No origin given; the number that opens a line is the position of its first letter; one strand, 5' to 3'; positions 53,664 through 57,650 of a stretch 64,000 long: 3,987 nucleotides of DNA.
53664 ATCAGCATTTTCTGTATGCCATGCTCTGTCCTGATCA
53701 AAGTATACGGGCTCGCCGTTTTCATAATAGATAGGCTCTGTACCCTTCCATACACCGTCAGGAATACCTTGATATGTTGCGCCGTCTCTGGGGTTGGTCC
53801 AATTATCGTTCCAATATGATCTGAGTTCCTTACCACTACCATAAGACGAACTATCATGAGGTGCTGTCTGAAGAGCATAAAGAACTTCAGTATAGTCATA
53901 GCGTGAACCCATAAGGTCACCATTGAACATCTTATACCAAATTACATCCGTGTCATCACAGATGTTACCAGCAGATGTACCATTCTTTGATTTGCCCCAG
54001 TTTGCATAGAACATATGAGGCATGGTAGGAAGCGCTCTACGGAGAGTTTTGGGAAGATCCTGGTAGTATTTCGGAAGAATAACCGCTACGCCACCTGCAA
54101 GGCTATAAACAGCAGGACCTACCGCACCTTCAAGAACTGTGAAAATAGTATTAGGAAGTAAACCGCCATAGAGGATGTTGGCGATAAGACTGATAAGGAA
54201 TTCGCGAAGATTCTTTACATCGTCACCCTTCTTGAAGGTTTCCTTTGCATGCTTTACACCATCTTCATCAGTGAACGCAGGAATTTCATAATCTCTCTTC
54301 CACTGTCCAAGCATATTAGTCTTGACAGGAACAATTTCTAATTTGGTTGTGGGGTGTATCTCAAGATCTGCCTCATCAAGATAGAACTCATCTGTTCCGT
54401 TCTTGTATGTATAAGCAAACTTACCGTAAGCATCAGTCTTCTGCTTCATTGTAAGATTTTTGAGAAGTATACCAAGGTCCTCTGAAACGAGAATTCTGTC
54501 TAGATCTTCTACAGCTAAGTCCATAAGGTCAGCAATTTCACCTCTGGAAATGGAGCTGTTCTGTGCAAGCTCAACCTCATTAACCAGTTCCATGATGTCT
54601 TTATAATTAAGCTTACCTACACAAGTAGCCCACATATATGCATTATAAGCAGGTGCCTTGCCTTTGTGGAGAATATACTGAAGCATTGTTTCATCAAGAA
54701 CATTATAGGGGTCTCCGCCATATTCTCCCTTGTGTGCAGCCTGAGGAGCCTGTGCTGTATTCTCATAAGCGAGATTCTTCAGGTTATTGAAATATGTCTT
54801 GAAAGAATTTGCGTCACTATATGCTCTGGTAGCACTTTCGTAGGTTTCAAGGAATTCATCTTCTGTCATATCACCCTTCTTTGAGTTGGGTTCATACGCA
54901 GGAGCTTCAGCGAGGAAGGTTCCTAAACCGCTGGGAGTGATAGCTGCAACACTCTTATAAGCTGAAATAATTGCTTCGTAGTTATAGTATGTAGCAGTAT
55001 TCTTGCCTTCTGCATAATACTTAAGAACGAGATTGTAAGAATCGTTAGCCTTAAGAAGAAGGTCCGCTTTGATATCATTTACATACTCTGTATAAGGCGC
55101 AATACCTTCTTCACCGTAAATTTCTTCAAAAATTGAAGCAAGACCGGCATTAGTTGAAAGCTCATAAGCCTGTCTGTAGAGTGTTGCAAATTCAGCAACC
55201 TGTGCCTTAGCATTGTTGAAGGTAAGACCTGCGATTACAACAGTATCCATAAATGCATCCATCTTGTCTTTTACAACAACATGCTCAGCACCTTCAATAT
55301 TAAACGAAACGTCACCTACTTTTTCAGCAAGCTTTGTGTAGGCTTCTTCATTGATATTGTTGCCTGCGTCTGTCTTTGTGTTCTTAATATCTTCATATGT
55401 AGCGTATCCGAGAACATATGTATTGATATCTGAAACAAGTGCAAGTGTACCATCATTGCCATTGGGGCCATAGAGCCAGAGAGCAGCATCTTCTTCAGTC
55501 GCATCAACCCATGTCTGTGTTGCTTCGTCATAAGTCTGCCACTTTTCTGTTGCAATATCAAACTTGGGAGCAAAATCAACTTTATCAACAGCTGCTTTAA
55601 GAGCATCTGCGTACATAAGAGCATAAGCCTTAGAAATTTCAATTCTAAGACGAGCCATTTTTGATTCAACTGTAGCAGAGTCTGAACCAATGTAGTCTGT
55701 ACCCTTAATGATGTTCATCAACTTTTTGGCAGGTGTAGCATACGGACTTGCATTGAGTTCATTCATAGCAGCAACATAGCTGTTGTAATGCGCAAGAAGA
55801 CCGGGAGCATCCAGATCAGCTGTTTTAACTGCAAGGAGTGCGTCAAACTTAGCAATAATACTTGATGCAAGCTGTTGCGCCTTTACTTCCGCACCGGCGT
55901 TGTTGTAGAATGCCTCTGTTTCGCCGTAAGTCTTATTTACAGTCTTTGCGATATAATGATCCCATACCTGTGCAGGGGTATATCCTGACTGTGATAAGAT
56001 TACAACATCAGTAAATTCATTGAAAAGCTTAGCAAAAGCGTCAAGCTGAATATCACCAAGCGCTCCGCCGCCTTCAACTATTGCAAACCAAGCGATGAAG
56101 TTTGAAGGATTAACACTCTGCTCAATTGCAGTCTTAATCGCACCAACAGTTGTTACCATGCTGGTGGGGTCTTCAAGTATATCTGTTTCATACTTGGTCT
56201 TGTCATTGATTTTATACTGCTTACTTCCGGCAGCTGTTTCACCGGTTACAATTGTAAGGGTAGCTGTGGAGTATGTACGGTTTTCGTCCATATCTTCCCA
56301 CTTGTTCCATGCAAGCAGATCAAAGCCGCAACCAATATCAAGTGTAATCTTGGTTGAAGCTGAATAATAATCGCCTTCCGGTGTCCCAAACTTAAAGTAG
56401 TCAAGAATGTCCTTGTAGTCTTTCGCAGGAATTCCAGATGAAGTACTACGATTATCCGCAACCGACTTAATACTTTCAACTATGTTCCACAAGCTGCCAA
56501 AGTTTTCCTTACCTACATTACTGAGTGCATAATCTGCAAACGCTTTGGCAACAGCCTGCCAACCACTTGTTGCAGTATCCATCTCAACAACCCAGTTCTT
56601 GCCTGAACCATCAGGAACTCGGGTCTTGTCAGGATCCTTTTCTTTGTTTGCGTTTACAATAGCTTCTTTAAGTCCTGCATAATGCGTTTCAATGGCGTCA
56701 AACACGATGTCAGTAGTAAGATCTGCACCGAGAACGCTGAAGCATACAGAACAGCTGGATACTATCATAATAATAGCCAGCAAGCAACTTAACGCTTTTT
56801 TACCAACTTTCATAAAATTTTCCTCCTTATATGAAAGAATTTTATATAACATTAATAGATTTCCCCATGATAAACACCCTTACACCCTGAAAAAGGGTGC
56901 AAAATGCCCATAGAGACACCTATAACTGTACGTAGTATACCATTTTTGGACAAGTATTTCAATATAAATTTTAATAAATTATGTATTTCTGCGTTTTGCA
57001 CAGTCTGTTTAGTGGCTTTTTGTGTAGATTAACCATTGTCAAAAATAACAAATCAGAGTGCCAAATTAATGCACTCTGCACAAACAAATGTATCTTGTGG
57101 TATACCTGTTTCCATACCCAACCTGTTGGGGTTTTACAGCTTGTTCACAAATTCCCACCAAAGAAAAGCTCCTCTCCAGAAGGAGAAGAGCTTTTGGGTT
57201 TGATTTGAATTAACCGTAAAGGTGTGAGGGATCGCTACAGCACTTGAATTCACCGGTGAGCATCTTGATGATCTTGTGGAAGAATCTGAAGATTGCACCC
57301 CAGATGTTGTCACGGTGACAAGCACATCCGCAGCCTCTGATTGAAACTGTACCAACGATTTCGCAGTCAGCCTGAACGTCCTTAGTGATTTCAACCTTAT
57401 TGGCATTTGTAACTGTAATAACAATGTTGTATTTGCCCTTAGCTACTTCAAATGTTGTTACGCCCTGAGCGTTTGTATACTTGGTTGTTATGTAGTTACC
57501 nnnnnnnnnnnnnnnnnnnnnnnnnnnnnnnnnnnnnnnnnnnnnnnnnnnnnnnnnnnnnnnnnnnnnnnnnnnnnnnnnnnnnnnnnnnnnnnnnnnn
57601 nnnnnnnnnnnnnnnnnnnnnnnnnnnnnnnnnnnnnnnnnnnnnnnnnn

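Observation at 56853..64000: The giant gene is paired with an upstream gene (at least 2,260 aa) for a repeat protein, with separate transcription signals: a two-component surface system?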

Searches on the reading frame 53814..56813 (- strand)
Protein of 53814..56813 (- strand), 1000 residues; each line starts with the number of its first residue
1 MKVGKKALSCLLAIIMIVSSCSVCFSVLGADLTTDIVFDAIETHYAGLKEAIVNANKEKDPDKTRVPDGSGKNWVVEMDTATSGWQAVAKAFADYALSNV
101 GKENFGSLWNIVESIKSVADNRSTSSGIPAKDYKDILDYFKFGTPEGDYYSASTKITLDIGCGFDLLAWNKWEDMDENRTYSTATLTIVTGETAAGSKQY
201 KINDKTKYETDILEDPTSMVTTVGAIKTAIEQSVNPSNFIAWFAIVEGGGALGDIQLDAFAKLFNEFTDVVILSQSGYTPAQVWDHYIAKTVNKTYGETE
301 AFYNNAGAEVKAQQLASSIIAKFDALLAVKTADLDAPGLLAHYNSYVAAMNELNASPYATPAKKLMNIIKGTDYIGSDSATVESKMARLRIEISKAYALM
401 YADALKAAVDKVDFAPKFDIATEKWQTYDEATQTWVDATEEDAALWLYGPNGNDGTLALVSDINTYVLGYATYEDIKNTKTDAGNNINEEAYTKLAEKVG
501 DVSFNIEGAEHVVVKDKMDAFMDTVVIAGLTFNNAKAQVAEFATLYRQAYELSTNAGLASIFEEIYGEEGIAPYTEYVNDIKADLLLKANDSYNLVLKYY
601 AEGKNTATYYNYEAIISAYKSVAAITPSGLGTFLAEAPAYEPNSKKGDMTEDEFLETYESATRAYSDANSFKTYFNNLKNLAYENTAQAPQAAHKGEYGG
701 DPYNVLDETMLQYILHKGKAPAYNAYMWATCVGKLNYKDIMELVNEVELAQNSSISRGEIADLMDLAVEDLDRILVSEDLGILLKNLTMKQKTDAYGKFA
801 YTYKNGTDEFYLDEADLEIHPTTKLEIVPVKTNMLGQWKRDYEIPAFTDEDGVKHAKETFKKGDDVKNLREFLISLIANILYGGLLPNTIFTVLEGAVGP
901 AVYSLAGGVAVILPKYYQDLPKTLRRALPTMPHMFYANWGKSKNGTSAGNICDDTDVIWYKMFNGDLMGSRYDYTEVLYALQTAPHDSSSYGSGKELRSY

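Call 16: find_homologous_proteins(query=window:53814-56813:-)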
Query window:53814-56813:- (1000 aa): 4 proteins with E <= 0.001 among 8000 candidates.
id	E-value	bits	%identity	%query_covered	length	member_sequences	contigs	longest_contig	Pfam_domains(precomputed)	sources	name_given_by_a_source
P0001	2.6e-164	567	37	100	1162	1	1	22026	-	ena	-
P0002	5.2e-146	507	36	100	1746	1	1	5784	-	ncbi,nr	ncbi:MAG: hypothetical protein IJV68_06735, partial [Clostridia bacterium]|nr:hypothetical protein [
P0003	8.2e-142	493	35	100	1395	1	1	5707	-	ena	-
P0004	5.5e-53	199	29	41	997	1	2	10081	-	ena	-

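Call 17: find_encoding_contigs(protein=P0001, flank=10000)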
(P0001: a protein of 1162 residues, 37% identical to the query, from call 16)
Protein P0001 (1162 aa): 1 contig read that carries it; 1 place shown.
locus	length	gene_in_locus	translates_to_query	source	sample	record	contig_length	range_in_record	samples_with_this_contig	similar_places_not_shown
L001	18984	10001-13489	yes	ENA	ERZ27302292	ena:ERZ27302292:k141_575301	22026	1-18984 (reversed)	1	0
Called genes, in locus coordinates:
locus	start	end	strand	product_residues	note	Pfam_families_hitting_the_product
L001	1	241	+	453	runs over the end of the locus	PF14488:DUF4434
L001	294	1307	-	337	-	PF02558:ApbA, PF08546:ApbA_C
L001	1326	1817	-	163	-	PF14196:ATC_hydrolase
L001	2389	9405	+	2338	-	PF09479:Flg_new (faint)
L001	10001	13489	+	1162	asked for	-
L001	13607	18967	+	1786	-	-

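Call 18: find_encoding_contigs(protein=P0002, flank=10000)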
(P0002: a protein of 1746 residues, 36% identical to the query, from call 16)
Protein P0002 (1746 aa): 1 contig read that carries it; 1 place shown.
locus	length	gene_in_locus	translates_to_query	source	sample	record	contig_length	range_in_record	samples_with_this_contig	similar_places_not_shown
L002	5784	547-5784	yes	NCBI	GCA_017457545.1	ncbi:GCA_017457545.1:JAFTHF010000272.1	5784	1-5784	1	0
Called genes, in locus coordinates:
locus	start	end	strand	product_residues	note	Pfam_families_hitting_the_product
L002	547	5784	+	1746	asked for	?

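Call 19: find_encoding_contigs(protein=P0003, flank=10000)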
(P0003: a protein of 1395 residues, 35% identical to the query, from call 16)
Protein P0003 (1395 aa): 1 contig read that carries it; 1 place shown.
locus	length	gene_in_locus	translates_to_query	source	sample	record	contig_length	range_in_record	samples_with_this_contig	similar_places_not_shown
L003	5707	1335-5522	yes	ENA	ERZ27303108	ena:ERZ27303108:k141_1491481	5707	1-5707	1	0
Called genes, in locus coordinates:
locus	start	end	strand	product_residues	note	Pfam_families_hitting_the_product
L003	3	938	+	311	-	?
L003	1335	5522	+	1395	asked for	-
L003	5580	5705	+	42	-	?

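Call 20: find_encoding_contigs(protein=P0004, flank=10000)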
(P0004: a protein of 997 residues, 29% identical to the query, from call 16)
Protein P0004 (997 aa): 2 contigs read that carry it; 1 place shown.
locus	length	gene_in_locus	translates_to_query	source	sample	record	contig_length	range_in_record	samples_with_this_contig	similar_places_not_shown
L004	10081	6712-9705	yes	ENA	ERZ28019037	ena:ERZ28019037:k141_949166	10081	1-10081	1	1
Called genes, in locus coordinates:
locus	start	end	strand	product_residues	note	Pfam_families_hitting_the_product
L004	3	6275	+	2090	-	?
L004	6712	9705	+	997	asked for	-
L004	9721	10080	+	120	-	?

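Call 73: search_solved_structures(query=window:53814-56813:-, max_evalue=1)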
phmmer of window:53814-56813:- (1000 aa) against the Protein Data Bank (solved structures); distinct sequences matched with E-value up to 1: 1.
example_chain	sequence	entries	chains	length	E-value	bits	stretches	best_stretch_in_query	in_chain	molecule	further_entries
7djs_A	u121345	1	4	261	0.88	10.9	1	294-331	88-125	SDR family oxidoreductase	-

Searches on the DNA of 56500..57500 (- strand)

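Call 29: search_rna_families(source=window, start=56500, end=57500, threshold=evalue, max_evalue=1)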
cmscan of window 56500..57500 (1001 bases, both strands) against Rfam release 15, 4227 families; matches with E-value up to 1: 1.
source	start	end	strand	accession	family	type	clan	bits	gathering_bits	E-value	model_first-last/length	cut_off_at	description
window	57162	57197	-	RF01938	mir-1251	Gene; miRNA;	-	20.4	81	0.11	14-50/66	no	mir-1251 microRNA precursor family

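Call 82: search_rna_families(source=L010, start=2650, end=3100, threshold=evalue, max_evalue=1)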
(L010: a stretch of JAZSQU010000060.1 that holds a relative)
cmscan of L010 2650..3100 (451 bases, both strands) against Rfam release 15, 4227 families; matches with E-value up to 1: 1.
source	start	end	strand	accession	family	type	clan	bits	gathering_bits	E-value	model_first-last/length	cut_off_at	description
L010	2804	2864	+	RF02308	TtnuCD34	Gene; snRNA; snoRNA; CD-box;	-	18.1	80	0.73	1-64/64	no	Tetrahymena snoRNA TtnuCD34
